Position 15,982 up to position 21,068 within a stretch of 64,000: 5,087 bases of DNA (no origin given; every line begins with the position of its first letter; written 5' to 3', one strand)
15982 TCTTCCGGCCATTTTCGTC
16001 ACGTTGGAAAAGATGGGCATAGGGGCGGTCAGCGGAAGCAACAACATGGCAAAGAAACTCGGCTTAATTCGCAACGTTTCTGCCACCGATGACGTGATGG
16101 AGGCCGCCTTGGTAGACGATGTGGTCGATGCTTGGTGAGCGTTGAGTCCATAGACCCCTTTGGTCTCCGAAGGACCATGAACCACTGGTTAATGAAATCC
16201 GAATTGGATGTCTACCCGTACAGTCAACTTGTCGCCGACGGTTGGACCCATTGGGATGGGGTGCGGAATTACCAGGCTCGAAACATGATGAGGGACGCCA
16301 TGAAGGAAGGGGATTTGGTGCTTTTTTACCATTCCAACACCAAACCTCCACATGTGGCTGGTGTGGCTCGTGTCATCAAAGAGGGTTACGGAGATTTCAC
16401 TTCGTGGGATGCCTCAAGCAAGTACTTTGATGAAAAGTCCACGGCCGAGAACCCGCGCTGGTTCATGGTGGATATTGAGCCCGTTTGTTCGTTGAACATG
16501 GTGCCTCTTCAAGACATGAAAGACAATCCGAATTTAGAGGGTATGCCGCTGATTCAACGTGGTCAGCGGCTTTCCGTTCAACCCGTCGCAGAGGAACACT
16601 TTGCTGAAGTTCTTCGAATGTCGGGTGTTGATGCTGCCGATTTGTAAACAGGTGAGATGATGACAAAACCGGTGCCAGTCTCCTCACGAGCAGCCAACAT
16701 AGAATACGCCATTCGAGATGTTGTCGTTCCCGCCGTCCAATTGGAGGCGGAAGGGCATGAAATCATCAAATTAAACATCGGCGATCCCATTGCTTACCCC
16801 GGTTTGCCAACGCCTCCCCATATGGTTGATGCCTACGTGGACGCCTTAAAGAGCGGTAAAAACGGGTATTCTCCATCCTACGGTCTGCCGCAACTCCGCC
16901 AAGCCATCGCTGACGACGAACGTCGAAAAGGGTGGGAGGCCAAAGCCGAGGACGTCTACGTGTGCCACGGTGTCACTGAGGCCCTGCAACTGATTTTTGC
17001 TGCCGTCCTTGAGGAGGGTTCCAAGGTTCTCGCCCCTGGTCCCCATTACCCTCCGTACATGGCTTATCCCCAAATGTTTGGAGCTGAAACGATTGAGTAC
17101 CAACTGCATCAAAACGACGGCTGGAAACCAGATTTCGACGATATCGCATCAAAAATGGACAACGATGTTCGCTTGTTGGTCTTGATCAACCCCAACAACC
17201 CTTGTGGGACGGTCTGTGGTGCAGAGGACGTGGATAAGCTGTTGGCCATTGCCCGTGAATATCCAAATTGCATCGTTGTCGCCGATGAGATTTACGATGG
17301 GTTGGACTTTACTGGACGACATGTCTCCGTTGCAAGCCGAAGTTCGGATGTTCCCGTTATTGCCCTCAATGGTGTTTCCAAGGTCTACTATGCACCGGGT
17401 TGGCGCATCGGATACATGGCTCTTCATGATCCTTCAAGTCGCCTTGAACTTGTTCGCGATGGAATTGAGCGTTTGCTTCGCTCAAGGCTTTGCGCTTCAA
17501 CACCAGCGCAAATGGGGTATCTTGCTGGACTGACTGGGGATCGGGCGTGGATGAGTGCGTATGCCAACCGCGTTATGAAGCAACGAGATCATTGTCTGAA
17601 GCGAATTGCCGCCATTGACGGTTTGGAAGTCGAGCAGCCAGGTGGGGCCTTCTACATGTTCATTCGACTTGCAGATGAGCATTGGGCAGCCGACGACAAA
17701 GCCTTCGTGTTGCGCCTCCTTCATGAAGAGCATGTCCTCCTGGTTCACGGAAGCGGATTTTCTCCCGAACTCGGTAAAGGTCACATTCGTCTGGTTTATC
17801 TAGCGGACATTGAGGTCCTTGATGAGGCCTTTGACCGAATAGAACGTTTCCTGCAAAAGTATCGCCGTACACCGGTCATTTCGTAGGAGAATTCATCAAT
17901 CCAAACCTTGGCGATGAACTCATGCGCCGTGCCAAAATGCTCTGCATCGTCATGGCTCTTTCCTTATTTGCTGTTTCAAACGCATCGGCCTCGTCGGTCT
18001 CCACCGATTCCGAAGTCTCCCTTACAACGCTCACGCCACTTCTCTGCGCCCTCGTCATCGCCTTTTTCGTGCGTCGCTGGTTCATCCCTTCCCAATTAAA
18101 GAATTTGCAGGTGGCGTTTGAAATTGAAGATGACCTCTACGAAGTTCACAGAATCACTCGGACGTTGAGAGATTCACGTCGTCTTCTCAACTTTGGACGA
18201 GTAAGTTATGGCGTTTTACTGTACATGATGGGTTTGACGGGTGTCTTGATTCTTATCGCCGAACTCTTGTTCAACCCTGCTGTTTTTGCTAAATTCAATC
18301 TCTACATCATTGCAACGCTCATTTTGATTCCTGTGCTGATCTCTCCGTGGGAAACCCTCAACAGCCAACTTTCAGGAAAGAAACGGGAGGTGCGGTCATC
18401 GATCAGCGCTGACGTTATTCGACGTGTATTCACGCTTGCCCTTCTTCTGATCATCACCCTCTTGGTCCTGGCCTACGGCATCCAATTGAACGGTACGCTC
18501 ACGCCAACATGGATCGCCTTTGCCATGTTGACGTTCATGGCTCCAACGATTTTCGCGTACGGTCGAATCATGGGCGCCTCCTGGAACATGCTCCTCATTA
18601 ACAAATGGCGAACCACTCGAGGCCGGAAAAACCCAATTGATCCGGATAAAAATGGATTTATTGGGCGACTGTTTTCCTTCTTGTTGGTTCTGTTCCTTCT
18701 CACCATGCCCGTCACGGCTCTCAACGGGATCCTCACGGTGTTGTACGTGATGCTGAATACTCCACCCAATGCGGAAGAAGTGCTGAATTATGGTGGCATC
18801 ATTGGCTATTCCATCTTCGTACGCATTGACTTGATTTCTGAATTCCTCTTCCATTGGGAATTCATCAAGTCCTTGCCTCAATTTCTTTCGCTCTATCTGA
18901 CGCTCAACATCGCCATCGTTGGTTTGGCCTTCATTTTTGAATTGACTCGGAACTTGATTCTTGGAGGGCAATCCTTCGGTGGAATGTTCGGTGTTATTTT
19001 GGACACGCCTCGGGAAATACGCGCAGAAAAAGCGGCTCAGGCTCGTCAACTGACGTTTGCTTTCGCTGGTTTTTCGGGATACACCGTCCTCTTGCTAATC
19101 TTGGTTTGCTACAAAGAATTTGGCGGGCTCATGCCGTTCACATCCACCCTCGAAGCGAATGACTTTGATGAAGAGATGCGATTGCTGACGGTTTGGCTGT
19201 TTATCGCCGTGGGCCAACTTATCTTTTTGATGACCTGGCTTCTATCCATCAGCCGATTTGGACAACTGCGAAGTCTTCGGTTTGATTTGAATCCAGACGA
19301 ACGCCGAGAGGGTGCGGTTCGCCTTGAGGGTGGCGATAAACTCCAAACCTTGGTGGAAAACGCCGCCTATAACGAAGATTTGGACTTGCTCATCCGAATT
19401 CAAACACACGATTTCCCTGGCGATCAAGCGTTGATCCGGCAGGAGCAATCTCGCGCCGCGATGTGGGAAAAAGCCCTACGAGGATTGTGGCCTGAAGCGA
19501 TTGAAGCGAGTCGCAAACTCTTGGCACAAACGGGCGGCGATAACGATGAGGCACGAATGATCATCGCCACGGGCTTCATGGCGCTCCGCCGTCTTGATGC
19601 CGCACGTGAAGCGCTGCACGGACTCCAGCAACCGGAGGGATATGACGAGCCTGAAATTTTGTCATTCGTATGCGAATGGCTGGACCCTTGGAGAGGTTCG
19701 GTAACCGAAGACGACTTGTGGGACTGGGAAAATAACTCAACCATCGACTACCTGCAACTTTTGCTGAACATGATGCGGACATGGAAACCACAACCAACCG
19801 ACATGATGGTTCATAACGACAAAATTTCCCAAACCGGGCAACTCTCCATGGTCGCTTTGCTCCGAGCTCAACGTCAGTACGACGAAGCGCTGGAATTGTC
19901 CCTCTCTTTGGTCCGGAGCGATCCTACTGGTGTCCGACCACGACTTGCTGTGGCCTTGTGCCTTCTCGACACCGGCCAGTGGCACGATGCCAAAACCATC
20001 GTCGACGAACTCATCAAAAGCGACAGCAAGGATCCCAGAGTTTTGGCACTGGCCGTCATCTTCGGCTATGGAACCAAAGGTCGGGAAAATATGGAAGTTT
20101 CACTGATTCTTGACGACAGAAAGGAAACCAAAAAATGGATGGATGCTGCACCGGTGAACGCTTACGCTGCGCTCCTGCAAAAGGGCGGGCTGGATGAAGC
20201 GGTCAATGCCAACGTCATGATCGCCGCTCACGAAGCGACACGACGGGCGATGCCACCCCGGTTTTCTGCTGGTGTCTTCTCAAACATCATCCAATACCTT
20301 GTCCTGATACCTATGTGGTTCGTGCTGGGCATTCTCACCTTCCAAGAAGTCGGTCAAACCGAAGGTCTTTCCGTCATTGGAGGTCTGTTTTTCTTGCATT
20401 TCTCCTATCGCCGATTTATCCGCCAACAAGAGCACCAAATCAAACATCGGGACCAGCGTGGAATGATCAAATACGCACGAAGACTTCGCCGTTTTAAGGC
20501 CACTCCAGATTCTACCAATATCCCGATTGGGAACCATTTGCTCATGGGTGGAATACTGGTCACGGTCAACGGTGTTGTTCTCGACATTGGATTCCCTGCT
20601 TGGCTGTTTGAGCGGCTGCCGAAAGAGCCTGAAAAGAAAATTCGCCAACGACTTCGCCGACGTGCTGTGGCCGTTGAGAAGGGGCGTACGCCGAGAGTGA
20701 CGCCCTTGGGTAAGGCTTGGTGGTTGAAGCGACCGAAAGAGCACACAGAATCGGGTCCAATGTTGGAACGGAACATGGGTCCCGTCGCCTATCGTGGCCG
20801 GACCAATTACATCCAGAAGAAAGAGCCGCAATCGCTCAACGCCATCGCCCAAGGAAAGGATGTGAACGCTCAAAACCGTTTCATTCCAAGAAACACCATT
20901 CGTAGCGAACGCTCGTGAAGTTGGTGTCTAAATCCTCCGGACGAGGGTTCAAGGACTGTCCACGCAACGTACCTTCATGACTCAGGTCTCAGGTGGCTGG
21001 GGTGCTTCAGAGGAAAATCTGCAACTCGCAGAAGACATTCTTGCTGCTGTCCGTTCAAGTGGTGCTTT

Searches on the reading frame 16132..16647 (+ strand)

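Call 75: search_protein_families(library=pfam, proteins=[window:16132-16647:+], max_evalue=0.00001)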
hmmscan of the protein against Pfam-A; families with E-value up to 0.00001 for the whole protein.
window:16132-16647:+ (171 aa): 1 family
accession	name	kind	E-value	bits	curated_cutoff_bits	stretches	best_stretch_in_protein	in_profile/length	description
PF01878.24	EVE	-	3.6e-50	170.2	23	1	17-163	1-145/145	EVE domain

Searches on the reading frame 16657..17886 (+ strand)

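Call 75: search_protein_families(library=pfam, proteins=[window:16657-17886:+], max_evalue=0.00001)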
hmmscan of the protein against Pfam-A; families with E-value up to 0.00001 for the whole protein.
window:16657-17886:+ (409 aa): 1 family
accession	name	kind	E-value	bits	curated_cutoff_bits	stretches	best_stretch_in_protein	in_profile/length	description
PF00155.27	Aminotran_1_2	-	8.5e-54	183.5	19.7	1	35-395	2-361/361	Aminotransferase class I and II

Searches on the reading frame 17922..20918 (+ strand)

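Call 75: search_protein_families(library=pfam, proteins=[window:17922-20918:+], max_evalue=0.00001)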
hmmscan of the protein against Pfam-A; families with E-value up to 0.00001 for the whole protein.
window:17922-20918:+ (998 aa): 1 family
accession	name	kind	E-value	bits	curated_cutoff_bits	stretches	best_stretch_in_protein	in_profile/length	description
PF14559.12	TPR_19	-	2.5e-09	37.7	25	1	647-710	1-64/68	Tetratricopeptide repeat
